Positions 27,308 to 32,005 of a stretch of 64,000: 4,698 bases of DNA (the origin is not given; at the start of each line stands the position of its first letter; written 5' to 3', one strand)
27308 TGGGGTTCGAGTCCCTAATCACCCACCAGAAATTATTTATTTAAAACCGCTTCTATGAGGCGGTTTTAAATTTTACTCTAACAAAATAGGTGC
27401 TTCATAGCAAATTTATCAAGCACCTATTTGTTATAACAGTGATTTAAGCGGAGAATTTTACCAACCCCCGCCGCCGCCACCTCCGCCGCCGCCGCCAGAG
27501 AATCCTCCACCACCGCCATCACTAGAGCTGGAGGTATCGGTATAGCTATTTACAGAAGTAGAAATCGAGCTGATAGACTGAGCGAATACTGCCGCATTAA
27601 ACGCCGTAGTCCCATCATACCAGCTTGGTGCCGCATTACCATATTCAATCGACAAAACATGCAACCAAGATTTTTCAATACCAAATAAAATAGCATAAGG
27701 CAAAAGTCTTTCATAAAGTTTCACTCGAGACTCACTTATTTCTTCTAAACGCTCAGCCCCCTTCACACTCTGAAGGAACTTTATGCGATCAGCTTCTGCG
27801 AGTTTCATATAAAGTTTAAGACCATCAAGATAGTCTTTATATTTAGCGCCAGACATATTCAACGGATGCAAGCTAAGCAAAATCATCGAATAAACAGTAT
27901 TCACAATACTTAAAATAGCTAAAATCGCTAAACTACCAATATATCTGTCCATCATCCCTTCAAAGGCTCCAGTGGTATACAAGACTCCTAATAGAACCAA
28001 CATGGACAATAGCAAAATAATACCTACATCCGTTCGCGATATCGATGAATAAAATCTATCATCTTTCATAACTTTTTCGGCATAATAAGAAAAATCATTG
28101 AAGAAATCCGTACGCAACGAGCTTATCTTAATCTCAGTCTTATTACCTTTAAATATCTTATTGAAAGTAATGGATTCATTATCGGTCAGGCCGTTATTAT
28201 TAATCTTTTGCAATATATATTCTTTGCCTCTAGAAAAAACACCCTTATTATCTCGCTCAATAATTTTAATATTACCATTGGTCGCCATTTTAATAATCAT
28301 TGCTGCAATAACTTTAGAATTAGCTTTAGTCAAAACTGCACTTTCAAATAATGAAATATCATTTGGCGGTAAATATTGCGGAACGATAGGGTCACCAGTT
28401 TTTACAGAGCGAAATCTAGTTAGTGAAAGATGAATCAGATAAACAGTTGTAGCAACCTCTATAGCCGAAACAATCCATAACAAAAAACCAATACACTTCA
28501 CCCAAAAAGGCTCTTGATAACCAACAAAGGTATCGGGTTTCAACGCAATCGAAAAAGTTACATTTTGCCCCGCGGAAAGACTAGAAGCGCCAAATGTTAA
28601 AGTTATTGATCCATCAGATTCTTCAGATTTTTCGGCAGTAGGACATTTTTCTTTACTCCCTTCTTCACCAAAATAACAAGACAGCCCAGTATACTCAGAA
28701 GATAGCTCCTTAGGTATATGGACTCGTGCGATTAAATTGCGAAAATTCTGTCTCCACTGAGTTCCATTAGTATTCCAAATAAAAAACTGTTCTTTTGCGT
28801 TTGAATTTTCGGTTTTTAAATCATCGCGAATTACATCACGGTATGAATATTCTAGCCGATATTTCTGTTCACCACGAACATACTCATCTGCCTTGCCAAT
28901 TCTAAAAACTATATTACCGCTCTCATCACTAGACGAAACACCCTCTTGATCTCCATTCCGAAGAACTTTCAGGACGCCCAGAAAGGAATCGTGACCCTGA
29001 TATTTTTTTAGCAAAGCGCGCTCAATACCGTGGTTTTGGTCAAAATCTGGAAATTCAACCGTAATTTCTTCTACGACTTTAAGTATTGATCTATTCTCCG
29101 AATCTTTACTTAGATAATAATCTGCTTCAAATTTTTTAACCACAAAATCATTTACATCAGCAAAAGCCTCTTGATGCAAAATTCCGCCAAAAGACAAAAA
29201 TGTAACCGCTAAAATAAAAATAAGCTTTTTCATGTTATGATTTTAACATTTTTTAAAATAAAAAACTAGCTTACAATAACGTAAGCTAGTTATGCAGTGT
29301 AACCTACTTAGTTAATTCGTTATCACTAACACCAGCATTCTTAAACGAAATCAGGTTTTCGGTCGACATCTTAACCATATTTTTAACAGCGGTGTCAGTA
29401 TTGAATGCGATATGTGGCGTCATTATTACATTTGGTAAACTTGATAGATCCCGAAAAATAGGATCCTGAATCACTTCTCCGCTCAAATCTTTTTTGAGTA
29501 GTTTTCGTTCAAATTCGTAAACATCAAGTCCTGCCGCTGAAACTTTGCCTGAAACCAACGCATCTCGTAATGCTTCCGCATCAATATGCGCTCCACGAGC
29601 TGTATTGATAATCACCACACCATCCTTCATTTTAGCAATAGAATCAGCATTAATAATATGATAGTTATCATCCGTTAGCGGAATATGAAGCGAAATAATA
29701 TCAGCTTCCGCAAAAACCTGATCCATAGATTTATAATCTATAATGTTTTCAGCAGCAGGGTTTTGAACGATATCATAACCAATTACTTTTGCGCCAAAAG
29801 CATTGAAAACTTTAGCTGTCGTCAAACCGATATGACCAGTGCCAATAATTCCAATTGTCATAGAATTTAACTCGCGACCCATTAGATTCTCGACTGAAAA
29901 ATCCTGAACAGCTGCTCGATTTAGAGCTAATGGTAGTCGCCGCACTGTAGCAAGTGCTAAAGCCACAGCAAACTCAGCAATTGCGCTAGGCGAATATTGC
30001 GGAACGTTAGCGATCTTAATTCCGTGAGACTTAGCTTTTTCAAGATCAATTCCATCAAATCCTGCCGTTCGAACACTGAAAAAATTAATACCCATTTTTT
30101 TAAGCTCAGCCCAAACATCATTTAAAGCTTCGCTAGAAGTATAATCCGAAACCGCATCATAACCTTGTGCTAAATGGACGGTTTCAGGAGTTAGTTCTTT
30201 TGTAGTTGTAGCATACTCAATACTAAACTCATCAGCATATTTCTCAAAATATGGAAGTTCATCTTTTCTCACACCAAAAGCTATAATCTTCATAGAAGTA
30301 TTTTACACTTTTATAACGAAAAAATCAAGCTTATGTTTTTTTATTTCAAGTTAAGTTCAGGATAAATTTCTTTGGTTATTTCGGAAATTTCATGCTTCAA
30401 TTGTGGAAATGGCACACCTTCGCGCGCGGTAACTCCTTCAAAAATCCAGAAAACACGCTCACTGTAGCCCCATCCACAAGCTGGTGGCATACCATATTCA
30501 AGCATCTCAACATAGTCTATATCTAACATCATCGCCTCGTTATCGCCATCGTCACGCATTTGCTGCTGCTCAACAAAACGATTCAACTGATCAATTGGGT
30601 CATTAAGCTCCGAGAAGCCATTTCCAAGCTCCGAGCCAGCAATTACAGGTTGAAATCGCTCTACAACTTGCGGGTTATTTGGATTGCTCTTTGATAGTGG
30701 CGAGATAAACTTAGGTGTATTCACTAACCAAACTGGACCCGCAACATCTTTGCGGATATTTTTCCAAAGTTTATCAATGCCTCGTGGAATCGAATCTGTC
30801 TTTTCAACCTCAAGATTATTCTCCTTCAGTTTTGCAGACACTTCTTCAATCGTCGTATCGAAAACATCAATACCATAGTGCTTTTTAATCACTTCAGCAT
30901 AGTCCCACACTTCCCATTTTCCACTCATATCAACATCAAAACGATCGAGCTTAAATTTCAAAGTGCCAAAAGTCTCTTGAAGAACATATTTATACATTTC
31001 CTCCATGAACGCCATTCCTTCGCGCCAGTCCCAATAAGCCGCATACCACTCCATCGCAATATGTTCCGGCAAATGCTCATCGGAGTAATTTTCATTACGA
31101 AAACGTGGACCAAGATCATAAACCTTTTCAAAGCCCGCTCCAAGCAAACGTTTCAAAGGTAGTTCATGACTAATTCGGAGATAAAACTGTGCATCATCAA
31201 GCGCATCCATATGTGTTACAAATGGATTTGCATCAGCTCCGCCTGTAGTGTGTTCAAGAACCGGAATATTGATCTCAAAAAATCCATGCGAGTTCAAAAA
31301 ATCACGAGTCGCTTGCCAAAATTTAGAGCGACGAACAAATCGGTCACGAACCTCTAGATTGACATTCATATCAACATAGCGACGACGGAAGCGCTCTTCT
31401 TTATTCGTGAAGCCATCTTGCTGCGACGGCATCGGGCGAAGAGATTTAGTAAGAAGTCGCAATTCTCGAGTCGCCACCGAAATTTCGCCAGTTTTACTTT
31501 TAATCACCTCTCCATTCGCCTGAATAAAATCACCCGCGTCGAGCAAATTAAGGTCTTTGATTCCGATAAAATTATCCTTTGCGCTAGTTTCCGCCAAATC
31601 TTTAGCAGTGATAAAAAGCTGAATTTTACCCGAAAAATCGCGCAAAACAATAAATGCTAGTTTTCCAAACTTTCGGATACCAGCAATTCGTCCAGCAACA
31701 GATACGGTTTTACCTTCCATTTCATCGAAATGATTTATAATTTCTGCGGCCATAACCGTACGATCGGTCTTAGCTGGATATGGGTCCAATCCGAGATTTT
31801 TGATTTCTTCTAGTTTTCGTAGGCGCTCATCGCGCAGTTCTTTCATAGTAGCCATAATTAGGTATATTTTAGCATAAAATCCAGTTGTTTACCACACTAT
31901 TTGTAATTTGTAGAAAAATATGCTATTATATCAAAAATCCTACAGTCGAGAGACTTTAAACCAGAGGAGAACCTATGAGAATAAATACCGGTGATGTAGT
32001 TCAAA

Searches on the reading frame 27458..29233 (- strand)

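Call 75: search_protein_families(library=pfam, proteins=[window:27458-29233:-], max_evalue=0.0001)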
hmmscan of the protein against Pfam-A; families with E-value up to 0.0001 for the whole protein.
window:27458-29233:- (591 aa): 2 families
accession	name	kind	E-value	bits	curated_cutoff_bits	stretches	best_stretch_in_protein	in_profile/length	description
PF20990.2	DUF2207_C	-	1.7e-20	74.2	33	1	289-525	8-245/247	Predicted membrane protein (DUF2207) C-terminal domain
PF09972.14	DUF2207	-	1.2e-10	42.3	24.4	1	34-229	4-170/172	Predicted membrane protein (DUF2207) N-terminal domain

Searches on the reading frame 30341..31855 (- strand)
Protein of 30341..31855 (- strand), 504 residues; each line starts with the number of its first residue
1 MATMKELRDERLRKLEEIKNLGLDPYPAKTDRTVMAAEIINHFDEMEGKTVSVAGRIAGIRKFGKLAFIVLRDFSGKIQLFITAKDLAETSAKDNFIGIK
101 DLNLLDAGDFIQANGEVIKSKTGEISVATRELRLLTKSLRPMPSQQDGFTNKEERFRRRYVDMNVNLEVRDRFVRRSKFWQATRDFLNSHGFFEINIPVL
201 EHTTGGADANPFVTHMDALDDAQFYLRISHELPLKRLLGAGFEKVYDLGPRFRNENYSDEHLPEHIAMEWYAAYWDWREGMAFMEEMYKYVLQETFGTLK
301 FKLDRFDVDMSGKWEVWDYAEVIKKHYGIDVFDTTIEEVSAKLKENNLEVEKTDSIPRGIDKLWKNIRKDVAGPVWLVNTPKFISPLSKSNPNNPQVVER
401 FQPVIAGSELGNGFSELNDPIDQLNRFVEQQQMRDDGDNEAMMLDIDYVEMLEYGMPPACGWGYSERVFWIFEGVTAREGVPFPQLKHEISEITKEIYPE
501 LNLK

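Call 75: search_protein_families(library=pfam, proteins=[window:30341-31855:-], max_evalue=0.0001)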
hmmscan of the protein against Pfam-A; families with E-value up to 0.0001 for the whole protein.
window:30341-31855:- (504 aa): 2 families
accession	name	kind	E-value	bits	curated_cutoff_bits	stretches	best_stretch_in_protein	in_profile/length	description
PF00152.25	tRNA-synt_2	-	6.6e-60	203.2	25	1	152-485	2-306/308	tRNA synthetases class II (D, K and N)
PF01336.31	tRNA_anti-codon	-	1.1e-11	44.9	27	1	51-135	1-75/75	OB-fold nucleic acid binding domain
